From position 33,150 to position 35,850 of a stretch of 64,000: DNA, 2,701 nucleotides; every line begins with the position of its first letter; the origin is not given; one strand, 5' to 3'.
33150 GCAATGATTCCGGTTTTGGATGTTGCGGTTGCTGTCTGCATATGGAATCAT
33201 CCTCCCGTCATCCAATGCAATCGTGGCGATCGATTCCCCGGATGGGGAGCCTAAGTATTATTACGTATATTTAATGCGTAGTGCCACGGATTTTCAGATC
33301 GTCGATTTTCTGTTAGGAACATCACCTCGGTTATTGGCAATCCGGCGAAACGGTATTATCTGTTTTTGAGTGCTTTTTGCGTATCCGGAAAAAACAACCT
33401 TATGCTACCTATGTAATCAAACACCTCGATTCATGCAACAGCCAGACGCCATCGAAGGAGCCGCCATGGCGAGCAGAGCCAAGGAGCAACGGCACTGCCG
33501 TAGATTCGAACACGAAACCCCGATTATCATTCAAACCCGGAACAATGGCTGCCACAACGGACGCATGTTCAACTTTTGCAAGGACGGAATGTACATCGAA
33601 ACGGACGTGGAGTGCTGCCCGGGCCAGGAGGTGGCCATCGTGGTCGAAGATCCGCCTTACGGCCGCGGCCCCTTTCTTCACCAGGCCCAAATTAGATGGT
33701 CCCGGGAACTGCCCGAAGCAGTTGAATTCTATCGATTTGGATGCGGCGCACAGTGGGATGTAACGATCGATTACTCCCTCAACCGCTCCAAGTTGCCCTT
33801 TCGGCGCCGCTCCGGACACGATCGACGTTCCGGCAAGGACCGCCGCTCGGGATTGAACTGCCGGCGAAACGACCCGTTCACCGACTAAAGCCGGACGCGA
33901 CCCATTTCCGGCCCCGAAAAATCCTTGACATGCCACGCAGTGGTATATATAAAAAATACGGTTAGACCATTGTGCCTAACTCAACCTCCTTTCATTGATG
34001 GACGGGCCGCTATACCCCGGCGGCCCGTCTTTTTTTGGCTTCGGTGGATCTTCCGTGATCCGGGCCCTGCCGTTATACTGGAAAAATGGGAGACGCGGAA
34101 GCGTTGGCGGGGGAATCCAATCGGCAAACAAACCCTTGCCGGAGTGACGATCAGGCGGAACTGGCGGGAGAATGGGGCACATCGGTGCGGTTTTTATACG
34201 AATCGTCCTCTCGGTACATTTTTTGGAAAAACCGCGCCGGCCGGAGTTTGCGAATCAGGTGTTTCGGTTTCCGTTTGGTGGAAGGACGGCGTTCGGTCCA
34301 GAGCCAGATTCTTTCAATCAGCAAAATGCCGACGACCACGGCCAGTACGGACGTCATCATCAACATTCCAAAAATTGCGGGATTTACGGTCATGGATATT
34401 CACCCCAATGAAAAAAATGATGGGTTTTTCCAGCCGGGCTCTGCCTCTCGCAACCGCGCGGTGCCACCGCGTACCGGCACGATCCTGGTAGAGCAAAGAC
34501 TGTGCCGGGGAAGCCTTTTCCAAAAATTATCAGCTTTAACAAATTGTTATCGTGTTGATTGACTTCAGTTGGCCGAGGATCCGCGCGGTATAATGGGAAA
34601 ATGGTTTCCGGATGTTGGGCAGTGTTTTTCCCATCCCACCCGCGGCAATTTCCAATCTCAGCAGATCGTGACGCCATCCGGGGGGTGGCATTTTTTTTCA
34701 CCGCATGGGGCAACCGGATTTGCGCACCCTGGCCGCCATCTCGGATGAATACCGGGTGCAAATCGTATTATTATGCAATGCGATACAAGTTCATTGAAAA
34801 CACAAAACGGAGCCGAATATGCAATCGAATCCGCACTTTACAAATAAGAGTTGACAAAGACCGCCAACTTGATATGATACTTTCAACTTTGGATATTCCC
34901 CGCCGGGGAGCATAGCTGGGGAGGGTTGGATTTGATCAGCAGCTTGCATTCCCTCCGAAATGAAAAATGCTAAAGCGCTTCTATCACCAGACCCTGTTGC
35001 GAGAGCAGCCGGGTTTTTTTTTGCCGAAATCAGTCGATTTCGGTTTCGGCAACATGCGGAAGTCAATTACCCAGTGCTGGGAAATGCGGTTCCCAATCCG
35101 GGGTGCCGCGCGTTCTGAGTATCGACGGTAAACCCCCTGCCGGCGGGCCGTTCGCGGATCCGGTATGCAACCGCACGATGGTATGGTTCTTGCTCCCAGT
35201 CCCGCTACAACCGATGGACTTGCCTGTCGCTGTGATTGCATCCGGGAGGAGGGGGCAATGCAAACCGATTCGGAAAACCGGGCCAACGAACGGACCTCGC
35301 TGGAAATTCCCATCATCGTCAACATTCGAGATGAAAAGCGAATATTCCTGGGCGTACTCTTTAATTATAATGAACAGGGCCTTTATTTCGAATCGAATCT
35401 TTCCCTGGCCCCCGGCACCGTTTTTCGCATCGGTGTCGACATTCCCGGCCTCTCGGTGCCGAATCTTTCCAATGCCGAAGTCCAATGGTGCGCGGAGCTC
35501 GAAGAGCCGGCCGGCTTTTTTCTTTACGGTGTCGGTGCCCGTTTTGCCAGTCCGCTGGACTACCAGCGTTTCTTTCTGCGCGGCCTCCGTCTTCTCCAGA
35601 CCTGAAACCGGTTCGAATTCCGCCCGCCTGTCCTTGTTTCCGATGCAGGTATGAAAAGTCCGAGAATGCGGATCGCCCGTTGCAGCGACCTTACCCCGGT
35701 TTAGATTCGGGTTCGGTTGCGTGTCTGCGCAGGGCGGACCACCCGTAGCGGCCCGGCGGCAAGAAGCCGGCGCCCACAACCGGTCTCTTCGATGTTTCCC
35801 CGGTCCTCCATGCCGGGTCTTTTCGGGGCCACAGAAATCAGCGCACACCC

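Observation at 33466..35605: Two PilZ-like paralogs flank a 1.37-kb gene-poor island packed with promoter/terminator units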

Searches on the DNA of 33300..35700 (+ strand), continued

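Call 77: search_with_rna_model(model_id=R1, sources=[L260, L261, L262, L263], max_evalue=1, show_alignments=3)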
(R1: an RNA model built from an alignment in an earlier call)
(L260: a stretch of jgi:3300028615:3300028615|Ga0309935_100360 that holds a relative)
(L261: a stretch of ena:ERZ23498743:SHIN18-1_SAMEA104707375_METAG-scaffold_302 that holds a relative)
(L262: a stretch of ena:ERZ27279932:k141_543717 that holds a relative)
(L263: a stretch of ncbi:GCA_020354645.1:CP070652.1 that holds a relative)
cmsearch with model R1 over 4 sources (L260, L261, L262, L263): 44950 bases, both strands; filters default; matches with E-value up to 1: 2.
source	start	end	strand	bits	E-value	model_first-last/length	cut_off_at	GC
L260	1861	1940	+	93.7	3.3e-23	1-81/81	no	0.55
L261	2867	2944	+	73.8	7.4e-18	1-81/81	no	0.58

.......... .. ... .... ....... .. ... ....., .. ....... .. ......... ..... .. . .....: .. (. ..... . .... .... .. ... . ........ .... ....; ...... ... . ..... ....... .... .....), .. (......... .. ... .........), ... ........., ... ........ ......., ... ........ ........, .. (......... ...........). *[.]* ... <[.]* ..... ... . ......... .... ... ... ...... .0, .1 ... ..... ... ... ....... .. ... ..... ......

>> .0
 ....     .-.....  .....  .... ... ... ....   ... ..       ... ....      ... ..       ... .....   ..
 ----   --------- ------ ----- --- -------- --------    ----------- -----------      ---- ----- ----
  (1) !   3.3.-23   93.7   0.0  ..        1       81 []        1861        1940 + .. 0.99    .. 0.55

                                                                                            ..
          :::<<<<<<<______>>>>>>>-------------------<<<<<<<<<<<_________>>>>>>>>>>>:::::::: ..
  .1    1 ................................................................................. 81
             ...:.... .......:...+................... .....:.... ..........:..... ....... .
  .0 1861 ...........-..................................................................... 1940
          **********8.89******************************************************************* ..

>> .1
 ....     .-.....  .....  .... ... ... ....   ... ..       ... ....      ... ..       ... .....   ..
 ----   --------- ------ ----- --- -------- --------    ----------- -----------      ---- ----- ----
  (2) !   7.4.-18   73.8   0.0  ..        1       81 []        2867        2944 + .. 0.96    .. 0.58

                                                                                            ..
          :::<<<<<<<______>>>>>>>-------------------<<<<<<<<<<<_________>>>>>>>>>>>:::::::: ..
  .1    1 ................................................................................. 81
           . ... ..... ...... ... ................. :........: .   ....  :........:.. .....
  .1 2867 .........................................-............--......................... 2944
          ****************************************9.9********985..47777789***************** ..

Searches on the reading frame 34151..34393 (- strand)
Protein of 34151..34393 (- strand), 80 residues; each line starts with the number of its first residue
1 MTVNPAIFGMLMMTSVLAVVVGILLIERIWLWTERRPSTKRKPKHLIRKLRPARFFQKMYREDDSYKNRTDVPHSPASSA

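Call 5: search_protein_families(library=pfam, proteins=[window:34151-34393:-], max_evalue=1)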
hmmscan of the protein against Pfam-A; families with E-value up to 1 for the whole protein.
window:34151-34393:- (80 aa): 1 family
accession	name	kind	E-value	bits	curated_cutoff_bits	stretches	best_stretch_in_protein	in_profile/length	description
PF17410.7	Stevor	-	0.18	11.7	25.4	1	8-46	234-273/275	Subtelomeric Variable Open Reading frame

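Call 52: search_protein_families(library=ncbifam, proteins=[window:34151-34393:-], max_evalue=0.01)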
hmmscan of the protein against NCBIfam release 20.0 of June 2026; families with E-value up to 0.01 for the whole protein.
window:34151-34393:- (80 aa): 0 families
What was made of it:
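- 34151..34393 (-): Small membrane-protein gene. The 80-codon ORF has a conserved N-terminal ~45 aa: one transmembrane helix followed by E(K/R)IWL. No Pfam or NCBIfam family (calls 5, 52).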

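Call 96: search_protein_representatives(protein=window:34151-34393:-)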
Query: 80 residues. Proteins with E-value up to 0.001 (for the whole library): 5; up to 1e-10: 1; up to 1e-30: 1. The best 5 are listed.
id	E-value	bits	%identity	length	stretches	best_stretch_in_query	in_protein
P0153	5.6e-40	150.6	86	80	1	1-80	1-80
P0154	1.6e-06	44.3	40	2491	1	16-40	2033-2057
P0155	4.7e-06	42.9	39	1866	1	8-38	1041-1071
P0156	5.8e-05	39.4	41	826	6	20-41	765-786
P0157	2.4e-04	37.5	58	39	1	1-36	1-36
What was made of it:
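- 34151..34393 (-): Only 2 real relatives among 1.8 billion representatives (call 96).
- Tried and rejected: Small-peptide family search found almost nothing (call 96).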

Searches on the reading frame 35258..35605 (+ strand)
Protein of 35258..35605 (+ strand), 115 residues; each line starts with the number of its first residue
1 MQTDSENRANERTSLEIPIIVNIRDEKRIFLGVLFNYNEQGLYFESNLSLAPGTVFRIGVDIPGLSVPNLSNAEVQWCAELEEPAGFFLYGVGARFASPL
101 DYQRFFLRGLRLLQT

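Call 5: search_protein_families(library=pfam, proteins=[window:35258-35605:+], max_evalue=1)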
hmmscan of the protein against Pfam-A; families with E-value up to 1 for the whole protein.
window:35258-35605:+ (115 aa): 1 family
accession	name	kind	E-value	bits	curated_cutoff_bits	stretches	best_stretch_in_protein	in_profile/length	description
PF07238.19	PilZ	-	2.2e-05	25.2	22.5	1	6-100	1-88/102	PilZ domain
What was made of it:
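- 35258..35605 (+): PilZ-B, a 115-aa PilZ-domain protein. Pfam PF07238 at 25.2 bits, above the 22.5 cut-off (call 5).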

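Call 9: find_encoding_contigs(protein=window:35258-35605:+, flank=6000, max_places=10)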
Protein window:35258-35605:+ (115 aa): 4 contigs read that carry it; 4 places shown.
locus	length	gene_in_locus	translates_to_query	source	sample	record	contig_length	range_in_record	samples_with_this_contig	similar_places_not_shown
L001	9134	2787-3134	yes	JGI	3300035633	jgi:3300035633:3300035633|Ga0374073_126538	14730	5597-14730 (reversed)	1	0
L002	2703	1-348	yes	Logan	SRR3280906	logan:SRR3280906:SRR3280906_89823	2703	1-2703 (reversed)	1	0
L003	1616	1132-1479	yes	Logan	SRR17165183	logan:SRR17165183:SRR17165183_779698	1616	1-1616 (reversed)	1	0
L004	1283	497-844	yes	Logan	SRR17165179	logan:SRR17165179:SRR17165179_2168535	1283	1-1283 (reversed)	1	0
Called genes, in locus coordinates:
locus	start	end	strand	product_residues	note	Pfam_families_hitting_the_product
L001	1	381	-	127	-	?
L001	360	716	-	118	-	-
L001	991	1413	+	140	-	-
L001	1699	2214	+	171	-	-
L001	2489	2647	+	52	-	-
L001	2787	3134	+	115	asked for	PF07238:PilZ (weak)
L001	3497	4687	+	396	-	PF07690:MFS_1, PF12832:MFS_1_like, PF00083:Sugar_tr (weak), PF05977:MFS_3, PF06779:MFS_4, PF07690:MFS_1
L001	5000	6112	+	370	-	PF00226:DnaJ, PF01556:DnaJ_C, PF00684:DnaJ_CXXCXGXG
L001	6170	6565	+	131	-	PF01242:PTPS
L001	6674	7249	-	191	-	PF00156:Pribosyltran (weak)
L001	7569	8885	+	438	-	PF02321:OEP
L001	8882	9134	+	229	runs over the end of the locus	PF00005:ABC_tran, PF13304:AAA_21 (weak)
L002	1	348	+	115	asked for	PF07238:PilZ (weak)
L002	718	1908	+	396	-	PF07690:MFS_1, PF12832:MFS_1_like, PF00083:Sugar_tr (weak), PF05977:MFS_3, PF06779:MFS_4, PF07690:MFS_1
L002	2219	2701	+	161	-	?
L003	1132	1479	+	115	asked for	PF07238:PilZ (weak)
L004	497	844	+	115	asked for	PF07238:PilZ (weak)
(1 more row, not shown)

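Call 12: find_homologous_proteins(query=window:35258-35605:+, max_evalue=0.001)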
Query window:35258-35605:+ (115 aa): 4 proteins with E <= 0.001 among 14 candidates.
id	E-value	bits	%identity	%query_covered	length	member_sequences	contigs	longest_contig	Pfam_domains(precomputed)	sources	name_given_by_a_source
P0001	9.8e-69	246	98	100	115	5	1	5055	-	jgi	jgi:hypothetical protein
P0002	5.0e-66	237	96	100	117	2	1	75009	-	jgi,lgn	-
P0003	2.6e-64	232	92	100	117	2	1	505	-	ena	-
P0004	3.9e-59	215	87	99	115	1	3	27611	-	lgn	-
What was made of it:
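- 35258..35605 (+): Only close relatives found, at 87-98% identity (call 12).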

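Call 13: find_encoding_contigs(protein=P0004, flank=5000, max_places=5)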
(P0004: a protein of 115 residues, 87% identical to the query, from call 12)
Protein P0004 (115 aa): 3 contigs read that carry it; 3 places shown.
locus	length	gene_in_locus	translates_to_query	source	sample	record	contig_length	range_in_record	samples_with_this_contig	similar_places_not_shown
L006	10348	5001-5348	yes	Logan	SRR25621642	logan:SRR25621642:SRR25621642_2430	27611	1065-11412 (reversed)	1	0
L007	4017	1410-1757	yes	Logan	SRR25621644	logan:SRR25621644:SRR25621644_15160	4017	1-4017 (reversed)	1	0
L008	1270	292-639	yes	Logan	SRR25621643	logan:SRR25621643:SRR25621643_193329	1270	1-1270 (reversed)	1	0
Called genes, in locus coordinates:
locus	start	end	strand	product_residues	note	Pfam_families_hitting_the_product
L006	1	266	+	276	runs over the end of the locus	PF02673:BacA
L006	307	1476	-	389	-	PF01266:DAO (weak), PF01494:FAD_binding_3, PF03486:HI0933_like (faint), PF05834:Lycopene_cycl (faint), PF13450:NAD_binding_8 (weak)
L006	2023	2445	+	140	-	PF07238:PilZ (weak)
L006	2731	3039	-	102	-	-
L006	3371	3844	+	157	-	PF03435:Sacchrp_dh_NADP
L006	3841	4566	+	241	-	PF16653:Sacchrp_dh_C (weak)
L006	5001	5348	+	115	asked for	-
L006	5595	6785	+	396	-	PF00083:Sugar_tr (weak), PF01306:LacY_symp (faint), PF05977:MFS_3, PF07690:MFS_1, PF12832:MFS_1_like, PF07690:MFS_1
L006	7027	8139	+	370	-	PF00226:DnaJ, PF01556:DnaJ_C, PF00684:DnaJ_CXXCXGXG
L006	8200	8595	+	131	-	PF01242:PTPS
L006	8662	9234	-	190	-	PF00156:Pribosyltran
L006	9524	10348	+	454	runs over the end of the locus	PF02321:OEP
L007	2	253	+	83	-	?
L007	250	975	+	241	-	PF16653:Sacchrp_dh_C (weak)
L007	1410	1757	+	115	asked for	-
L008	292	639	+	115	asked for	-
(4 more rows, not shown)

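Call 14: find_encoding_contigs(protein=P0002, flank=5000, max_places=5)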
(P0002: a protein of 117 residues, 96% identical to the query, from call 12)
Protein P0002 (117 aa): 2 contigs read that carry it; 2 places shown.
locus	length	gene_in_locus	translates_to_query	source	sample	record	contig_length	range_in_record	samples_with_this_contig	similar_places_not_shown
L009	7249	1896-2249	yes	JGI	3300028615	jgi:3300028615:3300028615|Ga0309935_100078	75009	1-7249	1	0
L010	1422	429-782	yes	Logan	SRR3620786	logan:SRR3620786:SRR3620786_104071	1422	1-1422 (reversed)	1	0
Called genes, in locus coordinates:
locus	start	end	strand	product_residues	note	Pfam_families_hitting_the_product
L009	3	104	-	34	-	?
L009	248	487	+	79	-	-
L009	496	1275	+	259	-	PF16653:Sacchrp_dh_C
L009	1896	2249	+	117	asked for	-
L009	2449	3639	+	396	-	PF05977:MFS_3 (faint), PF07690:MFS_1, PF12832:MFS_1_like, PF00083:Sugar_tr (weak), PF06779:MFS_4, PF07690:MFS_1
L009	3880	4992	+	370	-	PF00226:DnaJ, PF01556:DnaJ_C, PF00684:DnaJ_CXXCXGXG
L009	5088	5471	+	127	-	PF01242:PTPS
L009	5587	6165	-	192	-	-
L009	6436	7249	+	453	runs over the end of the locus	PF02321:OEP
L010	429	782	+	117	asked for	-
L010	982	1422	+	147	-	?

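Call 17: find_related_loci(query=A1, collection=genome_contigs, flank=6000)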
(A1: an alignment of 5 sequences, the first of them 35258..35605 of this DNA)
Query A1 (115 aa) in genome_contigs; peptide patterns used: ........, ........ (x = any residue, [..] = any of these).
103 stretches matched a pattern, but none encodes a relative of the query by tblastn (E <= 1e-3).

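Call 18: find_related_loci(query=A1, collection=metagenome_contigs, flank=4000)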
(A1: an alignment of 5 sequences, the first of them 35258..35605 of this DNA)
Query A1 (115 aa) in metagenome_contigs; peptide patterns used: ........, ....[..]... (x = any residue, [..] = any of these).
212 stretches matched a pattern, but none encodes a relative of the query by tblastn (E <= 1e-3).
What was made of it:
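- Tried and rejected: PilZ-B alignment scans of genome_contigs and metagenome_contigs found no relative (calls 17, 18).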

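Call 52: search_protein_families(library=ncbifam, proteins=[window:35258-35605:+], max_evalue=0.01)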
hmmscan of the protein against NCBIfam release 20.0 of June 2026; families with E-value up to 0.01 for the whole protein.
window:35258-35605:+ (115 aa): 1 family
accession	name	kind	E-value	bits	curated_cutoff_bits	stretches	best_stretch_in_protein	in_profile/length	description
TIGR02266.1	gmx_TIGR02266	paralog_domain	3.9e-06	27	68.7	1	19-99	6-83/96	TIGR02266 family protein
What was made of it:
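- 35258..35605 (+): Weak TIGR02266 hit (call 52).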
